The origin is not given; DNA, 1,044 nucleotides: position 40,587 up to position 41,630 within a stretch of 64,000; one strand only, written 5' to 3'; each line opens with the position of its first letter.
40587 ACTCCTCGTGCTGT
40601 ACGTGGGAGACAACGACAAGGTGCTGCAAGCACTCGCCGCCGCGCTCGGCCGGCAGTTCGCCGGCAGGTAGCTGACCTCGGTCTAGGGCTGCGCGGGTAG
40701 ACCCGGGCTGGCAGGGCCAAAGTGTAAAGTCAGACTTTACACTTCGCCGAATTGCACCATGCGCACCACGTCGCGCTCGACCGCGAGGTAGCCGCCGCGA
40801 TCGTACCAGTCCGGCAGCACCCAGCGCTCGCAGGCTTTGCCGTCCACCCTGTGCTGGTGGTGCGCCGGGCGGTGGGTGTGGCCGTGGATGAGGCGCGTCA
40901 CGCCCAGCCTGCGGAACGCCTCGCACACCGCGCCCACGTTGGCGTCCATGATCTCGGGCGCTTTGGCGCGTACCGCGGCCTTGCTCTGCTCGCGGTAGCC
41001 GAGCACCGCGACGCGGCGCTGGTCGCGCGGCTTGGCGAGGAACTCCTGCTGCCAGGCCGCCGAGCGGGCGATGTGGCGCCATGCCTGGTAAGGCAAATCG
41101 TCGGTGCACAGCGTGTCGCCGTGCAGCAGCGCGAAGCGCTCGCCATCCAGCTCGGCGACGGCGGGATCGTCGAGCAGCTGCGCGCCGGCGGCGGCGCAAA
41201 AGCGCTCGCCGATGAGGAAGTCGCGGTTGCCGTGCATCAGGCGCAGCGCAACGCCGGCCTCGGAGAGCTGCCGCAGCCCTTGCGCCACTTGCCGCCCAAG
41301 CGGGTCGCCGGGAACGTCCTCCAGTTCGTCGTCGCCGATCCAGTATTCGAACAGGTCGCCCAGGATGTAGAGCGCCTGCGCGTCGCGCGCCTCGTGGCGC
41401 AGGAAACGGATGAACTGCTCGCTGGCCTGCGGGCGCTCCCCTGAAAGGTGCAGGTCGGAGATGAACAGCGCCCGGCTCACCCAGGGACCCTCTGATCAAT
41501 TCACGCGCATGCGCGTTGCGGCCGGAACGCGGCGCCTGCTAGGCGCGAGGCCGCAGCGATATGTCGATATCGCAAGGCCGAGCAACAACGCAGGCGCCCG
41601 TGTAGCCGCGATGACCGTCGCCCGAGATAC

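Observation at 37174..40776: Accessory island between metZ and lpxH, bounded and subdivided by three direct copies of the ancestral convergent intergenic region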

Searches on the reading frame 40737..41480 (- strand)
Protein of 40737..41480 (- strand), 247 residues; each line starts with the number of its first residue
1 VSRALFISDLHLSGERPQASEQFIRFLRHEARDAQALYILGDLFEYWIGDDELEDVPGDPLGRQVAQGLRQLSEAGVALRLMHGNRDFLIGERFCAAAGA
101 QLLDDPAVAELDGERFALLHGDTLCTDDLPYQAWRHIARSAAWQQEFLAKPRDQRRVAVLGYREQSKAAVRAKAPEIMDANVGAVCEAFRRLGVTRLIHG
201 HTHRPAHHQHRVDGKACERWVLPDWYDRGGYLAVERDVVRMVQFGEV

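Call 8: search_protein_families(library=pfam, proteins=[window:40737-41480:-], max_evalue=0.01)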
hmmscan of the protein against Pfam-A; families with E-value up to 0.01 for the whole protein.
window:40737-41480:- (247 aa): 2 families
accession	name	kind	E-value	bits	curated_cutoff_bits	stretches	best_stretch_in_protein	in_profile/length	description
PF00149.33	Metallophos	-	2.7e-09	38.2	21.5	1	3-205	2-191/191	Calcineurin-like phosphoesterase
PF12850.12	Metallophos_2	-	2.4e-05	24.8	27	1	5-188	4-138/154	Calcineurin-like phosphoesterase superfamily domain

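Call 9: search_protein_families(library=ncbifam, proteins=[window:40737-41480:-], max_evalue=0.01)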
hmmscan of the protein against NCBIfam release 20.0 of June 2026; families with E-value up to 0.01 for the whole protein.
window:40737-41480:- (247 aa): 3 families
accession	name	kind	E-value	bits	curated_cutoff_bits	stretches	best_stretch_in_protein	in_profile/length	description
NF003743.0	PRK05340.1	equivalog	4.3e-86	288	134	1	3-244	3-239/242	UDP-2,3-diacylglucosamine diphosphatase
TIGR01854.1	lipid_A_lpxH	equivalog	3.1e-77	259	190.35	1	4-237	1-229/231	UDP-2,3-diacylglucosamine diphosphatase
TIGR00040.1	yfcE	subfamily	0.0041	17.2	56.25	0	4-126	3-91/158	YfcE family phosphodiesterase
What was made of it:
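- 40737..41480 (-): lpxH (UDP-2,3-diacylglucosamine diphosphatase), the right core flank. Its stop lies inside the hairpin's right arm. NCBIfam NF003743 equivalog, 288 bits (call 9).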

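Call 10: find_related_loci(query=window:40737-41480:-, collection=genome_contigs, flank=10000)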
Query window:40737-41480:- (247 aa) in genome_contigs; peptide patterns used: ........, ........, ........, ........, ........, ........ (x = any residue, [..] = any of these).
600 stretches matched a pattern (row limit reached: there are more); 587 encode a relative of the query (tblastn E <= 1e-3); the best 80 are kept; 80 distinct loci.
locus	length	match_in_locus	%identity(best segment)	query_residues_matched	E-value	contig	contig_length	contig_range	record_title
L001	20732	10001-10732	66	1-244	3e-104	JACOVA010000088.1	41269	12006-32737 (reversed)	MAG: Betaproteobacteria bacterium isolate NC_groundwater_88_Ag_B-0.1um_68_58 B_2_S2_170907_scaffold_1479555, whole genom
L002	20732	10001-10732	66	1-244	2e-100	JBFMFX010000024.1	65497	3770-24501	MAG: Pseudomonadota bacterium isolate MAG282 MAG282_24, whole genome shotgun sequence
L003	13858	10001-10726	62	3-244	2e-98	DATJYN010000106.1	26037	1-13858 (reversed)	MAG TPA_asm: Burkholderiales bacterium isolate SMAG_U15153 k141_106379, whole genome shotgun sequence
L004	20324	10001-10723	65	1-244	5e-98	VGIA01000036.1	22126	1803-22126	MAG: Betaproteobacteria bacterium isolate K_DeepCast_65m_m2_129 K_DeepCast_65m_m2_129_Ga0194128_10003966, whole genome s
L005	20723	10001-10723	62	1-244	8e-95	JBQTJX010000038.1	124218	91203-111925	MAG: Betaproteobacteria bacterium isolate SAW223 c_000000157195, whole genome shotgun sequence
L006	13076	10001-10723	61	4-244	4e-93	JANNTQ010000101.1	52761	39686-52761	MAG: Betaproteobacteria bacterium isolate SOY_30_metabat_87 SOY_30_k141_4451682, whole genome shotgun sequence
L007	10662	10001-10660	66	1-220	1e-92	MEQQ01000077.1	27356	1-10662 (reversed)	MAG: Betaproteobacteria bacterium RBG_16_66_20 RBG_16_scaffold_32447, whole genome shotgun sequence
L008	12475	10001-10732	60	1-244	1e-92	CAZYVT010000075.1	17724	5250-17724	MAG TPA_asm: uncultured Enterobacteriaceae bacterium isolate SRP119689_co1_1 genome assembly, contig: NODE_4385_length_1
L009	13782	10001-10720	60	1-244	1e-92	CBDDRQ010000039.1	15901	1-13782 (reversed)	uncultured bacterium isolate s10_2 genome assembly, contig: k141_890915, whole genome shotgun sequence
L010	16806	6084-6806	61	4-244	6e-92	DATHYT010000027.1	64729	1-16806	MAG TPA_asm: Burkholderiales bacterium isolate SMAG_U16218 k141_507324, whole genome shotgun sequence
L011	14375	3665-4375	62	3-244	2e-91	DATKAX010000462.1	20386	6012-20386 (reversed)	MAG TPA_asm: Burkholderiales bacterium isolate SMAG_U14405 k141_3388192, whole genome shotgun sequence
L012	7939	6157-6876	58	1-244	6e-87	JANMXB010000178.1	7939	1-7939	MAG: Pseudomonadota bacterium isolate OTE_88_metabat_196 OTE_88_k141_1513112, whole genome shotgun sequence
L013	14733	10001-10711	59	4-244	1e-85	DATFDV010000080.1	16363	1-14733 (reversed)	MAG TPA_asm: Burkholderiales bacterium isolate SMAG_U8590 k141_190606, whole genome shotgun sequence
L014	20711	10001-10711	59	4-244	1e-85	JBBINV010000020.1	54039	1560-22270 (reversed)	MAG: Betaproteobacteria bacterium isolate FAS170219_bin_264 NODE_291_length_54039_cov_8.423459, whole genome shotgun seq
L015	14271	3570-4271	57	3-244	1e-83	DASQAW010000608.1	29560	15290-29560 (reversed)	MAG TPA_asm: Burkholderiales bacterium isolate SMAG_U11655 k141_762953, whole genome shotgun sequence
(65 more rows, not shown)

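Call 15: find_encoding_contigs(protein=window:40737-41480:-, flank=10000, max_places=10)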
Protein window:40737-41480:- (247 aa): no gene with exactly this product is on record in the collection.

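Call 27: find_related_loci(query=window:40737-41480:-, collection=metagenome_contigs, flank=10000)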
Query window:40737-41480:- (247 aa) in metagenome_contigs; peptide patterns used: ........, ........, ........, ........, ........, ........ (x = any residue, [..] = any of these).
600 stretches matched a pattern (row limit reached: there are more); 591 encode a relative of the query (tblastn E <= 1e-3); the best 80 are kept; 80 distinct loci.
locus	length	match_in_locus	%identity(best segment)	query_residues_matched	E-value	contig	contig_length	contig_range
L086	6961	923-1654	66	1-244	7e-104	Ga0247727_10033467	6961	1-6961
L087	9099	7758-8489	65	1-244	4e-102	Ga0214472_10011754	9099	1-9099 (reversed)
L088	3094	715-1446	64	1-244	7e-102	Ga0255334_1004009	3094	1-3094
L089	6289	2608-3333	62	3-244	7e-99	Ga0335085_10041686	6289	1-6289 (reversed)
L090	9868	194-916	65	1-244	7e-99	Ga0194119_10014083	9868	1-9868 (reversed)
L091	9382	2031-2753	63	4-244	3e-98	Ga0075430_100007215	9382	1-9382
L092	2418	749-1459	64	4-244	3e-101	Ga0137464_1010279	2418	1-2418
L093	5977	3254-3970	63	3-247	4e-97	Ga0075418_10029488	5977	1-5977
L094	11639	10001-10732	62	1-244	3e-96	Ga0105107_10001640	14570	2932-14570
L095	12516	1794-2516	63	4-244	2e-96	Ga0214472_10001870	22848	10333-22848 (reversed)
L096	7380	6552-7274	62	1-244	4e-96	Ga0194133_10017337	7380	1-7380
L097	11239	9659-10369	62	4-244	5e-95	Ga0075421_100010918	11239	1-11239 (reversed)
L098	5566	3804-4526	62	4-244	1e-94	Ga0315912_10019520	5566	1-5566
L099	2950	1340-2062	62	4-244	3e-96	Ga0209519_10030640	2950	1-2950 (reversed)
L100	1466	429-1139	60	4-244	7e-101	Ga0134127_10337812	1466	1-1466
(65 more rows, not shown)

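Call 33: find_homologous_proteins(query=window:40737-41480:-, max_evalue=1e-90)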
Query window:40737-41480:- (247 aa): 666 proteins with E <= 1e-90 among 8000 candidates; the best 120 are listed.
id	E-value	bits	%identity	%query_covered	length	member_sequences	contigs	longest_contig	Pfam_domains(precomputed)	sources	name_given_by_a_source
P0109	1.0e-148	511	90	100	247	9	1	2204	PF00149.34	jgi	jgi:UDP-2,3-diacylglucosamine hydrolase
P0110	1.4e-147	508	89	100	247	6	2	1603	PF00149.34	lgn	-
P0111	1.0e-146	505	88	100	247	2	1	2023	PF00149.34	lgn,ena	-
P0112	2.4e-137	474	85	100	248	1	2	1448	PF00149.34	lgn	-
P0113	1.5e-136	472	88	100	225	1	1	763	PF00149.34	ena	-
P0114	6.7e-131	453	80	100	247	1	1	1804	PF00149.34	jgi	jgi:UDP-2,3-diacylglucosamine hydrolase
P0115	9.4e-127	440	78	99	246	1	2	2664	PF00149.34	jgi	jgi:UDP-2,3-diacylglucosamine hydrolase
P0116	4.6e-122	424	74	100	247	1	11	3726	PF00149.34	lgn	-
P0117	1.5e-121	423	75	99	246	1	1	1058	PF00149.34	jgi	jgi:UDP-2,3-diacylglucosamine hydrolase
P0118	4.2e-119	414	73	100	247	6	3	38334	PF00149.34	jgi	jgi:UDP-2,3-diacylglucosamine hydrolase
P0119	1.6e-105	370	66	99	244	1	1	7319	PF00149.34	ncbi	-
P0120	2.2e-105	370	68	99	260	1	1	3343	PF00149.34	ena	-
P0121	3.6e-104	366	68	99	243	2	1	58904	PF12850.13,PF00149.34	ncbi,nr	ncbi:MAG: UDP-2,3-diacylglucosamine diphosphatase [Burkholderiales bacterium]|nr:UDP-2,3-diacylgluco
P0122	5.6e-104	365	66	99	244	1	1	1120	PF12850.13,PF00149.34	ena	-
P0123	9.2e-103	361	67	99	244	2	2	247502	PF00149.34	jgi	jgi:UDP-2,3-diacylglucosamine hydrolase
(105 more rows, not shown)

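Call 34: find_encoding_contigs(protein=P0118, flank=10000, max_places=3)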
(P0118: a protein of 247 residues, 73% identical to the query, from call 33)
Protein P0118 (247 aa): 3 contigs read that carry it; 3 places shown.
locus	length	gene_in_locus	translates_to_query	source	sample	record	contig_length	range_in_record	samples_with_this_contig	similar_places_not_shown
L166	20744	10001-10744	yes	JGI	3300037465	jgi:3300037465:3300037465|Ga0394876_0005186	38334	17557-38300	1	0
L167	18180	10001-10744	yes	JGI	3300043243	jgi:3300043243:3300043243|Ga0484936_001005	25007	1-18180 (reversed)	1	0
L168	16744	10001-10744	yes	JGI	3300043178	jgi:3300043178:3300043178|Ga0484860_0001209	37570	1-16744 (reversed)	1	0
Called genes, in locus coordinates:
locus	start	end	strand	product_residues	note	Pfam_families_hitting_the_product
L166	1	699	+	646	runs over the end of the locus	PF00012:HSP70, PF06723:MreB_Mbl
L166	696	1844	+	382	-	PF00226:DnaJ, PF01556:DnaJ_C, PF00684:DnaJ_CXXCXGXG, PF27439:DnaJ_C_2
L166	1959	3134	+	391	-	PF13433:Peripla_BP_5, PF13458:Peripla_BP_6, PF01094:ANF_receptor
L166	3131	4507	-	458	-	PF01406:tRNA-synt_1e, PF01921:tRNA-synt_1f (faint), PF09334:tRNA-synt_1g (weak), PF09190:DALR_2, PF23493:CysS_C (weak)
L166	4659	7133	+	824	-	PF24125:Cds6_C, PF25800:FimV_N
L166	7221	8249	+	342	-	PF11846:Wzy_C_2 (weak), PF13432:TPR_16, PF14559:TPR_19 (weak), PF13424:TPR_12 (weak), PF14559:TPR_19 (weak), PF00515:TPR_1 (weak), PF07719:TPR_2 (weak), PF24125:Cds6_C, +14 more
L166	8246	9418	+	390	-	PF03734:YkuD, PF24125:Cds6_C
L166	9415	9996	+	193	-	PF00160:Pro_isomerase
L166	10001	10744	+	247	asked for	PF00149:Metallophos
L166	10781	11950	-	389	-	PF01053:Cys_Met_Meta_PP, PF00155:Aminotran_1_2, PF01041:DegT_DnrJ_EryC1, PF00266:Aminotran_5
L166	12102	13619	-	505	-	PF13522:GATase_6, PF13537:GATase_7, PF00156:Pribosyltran (weak)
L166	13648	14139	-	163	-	PF02674:Colicin_V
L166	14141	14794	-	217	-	PF05036:SPOR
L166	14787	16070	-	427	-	PF08245:Mur_ligase_M, PF02875:Mur_ligase_C, PF27239:FOL3_C (weak)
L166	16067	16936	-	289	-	PF17848:Zn_ribbon_ACC, PF01039:Carboxyl_trans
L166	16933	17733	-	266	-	PF00290:Trp_syntA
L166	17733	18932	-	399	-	PF00291:PALP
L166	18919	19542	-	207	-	PF00697:PRAI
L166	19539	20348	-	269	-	PF01416:PseudoU_synth_1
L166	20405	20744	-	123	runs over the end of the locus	?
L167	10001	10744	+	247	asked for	PF00149:Metallophos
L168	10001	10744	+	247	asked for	PF00149:Metallophos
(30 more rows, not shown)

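Call 35: find_encoding_contigs(protein=P0116, flank=10000, max_places=6)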
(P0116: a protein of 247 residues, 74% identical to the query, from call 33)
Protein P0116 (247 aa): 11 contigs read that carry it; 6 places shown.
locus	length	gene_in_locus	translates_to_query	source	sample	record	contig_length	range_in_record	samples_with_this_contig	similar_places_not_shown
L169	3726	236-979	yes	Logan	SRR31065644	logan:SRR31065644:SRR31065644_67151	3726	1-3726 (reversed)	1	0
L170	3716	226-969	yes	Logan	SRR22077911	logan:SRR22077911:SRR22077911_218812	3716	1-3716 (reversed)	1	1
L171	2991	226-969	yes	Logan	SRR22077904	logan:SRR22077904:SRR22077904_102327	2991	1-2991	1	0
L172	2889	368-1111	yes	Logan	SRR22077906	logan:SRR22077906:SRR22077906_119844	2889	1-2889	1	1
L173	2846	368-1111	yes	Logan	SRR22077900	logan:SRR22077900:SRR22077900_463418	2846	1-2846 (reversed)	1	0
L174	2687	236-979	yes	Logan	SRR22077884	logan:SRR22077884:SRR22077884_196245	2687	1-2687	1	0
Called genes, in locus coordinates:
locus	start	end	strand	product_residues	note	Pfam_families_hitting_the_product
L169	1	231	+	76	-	?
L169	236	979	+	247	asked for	PF00149:Metallophos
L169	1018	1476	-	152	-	-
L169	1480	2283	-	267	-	-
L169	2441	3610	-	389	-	PF01053:Cys_Met_Meta_PP, PF00155:Aminotran_1_2, PF01041:DegT_DnrJ_EryC1, PF00266:Aminotran_5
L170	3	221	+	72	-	?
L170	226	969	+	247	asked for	PF00149:Metallophos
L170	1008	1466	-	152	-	-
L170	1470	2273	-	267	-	-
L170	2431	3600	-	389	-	PF01053:Cys_Met_Meta_PP, PF00155:Aminotran_1_2, PF01041:DegT_DnrJ_EryC1, PF00266:Aminotran_5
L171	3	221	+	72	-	?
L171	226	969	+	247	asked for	PF00149:Metallophos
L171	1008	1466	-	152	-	-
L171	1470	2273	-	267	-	-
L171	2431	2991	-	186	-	?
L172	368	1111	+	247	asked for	PF00149:Metallophos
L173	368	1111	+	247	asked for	PF00149:Metallophos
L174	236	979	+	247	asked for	PF00149:Metallophos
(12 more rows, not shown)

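Call 36: find_encoding_contigs(protein=P0115, flank=10000, max_places=3)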
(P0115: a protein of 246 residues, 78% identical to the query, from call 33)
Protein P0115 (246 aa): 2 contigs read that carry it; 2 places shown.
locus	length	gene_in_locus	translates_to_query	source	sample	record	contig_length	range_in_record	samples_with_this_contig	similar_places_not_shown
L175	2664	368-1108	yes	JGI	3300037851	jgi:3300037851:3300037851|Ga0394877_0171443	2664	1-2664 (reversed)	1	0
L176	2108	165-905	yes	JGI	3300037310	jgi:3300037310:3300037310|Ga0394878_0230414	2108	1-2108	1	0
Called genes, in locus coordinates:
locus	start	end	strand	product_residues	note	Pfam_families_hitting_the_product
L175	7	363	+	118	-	PF00160:Pro_isomerase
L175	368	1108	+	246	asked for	PF00149:Metallophos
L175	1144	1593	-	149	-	-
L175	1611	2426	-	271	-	-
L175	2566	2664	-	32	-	?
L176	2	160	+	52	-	?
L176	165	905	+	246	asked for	PF00149:Metallophos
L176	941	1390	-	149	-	-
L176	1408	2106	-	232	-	?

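Call 37: find_encoding_contigs(protein=P0109, flank=10000, max_places=3)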
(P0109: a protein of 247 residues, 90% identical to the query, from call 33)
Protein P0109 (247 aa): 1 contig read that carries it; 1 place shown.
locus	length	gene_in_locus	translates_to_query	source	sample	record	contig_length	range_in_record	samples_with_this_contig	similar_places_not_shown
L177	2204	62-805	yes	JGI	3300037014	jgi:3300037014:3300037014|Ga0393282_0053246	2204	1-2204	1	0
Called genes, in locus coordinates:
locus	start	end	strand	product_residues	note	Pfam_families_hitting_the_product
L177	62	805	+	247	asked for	PF00149:Metallophos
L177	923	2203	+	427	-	?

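Call 45: find_encoding_contigs(protein=P0112, flank=10000, max_places=4)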
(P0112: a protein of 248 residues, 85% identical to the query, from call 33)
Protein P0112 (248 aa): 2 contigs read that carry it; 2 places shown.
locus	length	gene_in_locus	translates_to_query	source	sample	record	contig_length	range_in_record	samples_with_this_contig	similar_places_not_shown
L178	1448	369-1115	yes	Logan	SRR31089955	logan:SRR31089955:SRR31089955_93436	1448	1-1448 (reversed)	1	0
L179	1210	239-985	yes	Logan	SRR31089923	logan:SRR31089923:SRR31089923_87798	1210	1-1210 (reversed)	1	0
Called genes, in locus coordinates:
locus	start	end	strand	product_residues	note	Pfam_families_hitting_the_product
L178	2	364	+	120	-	?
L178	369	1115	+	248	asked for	PF00149:Metallophos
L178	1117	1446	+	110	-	?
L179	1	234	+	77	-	?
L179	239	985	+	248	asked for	PF00149:Metallophos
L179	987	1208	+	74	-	?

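Call 46: find_encoding_contigs(protein=P0114, flank=10000, max_places=4)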
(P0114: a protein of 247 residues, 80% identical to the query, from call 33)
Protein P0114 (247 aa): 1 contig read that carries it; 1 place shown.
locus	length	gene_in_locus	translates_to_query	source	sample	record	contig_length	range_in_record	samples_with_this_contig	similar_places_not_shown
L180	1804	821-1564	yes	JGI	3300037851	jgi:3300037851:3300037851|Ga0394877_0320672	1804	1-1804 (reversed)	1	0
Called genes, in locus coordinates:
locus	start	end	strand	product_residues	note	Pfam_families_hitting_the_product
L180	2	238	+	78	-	?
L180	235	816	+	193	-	PF00160:Pro_isomerase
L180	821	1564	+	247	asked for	PF00149:Metallophos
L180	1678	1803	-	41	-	?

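Call 50: search_protein_families(library=pfam, proteins=[L178:1117-1446:+], max_evalue=1)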
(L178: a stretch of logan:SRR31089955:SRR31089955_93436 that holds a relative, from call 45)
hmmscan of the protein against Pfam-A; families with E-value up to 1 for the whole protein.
L178:1117-1446:+ (110 aa): 0 families
